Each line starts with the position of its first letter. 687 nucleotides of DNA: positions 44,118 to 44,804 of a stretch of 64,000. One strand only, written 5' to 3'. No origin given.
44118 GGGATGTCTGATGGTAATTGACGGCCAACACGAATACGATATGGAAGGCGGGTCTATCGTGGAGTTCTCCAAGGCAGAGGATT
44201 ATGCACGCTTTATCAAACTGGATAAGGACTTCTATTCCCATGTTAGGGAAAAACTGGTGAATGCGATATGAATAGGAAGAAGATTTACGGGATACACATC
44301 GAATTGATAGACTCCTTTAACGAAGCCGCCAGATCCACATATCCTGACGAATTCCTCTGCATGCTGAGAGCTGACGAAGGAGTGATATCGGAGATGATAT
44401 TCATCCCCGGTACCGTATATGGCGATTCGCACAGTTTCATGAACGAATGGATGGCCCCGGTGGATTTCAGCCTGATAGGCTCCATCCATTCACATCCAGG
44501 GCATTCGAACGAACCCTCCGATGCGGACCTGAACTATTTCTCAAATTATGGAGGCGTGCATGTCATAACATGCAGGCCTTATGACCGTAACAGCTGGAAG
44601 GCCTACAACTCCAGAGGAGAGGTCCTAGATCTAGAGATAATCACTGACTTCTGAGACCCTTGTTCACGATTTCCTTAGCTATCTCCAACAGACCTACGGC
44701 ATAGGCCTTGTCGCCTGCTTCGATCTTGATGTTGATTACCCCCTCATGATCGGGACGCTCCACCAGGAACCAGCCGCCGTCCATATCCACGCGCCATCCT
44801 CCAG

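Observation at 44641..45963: Phosphohexomutase-family paralog with every catalytic motif mutated: likely pseudoenzyme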

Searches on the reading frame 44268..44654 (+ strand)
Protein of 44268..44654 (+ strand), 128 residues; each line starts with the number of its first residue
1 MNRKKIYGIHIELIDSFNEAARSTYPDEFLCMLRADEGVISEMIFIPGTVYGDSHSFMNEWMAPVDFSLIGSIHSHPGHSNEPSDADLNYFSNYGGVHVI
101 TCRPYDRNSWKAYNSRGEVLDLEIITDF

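Call 19: search_protein_families(library=pfam, proteins=[window:44268-44654:+], max_evalue=1)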
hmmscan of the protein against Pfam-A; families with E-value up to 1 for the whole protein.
window:44268-44654:+ (128 aa): 1 family
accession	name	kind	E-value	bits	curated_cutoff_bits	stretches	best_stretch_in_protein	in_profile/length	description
PF14464.11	Prok-JAB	-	3.1e-11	43.6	25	1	12-112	3-113/114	Prokaryotic homologs of the JAB domain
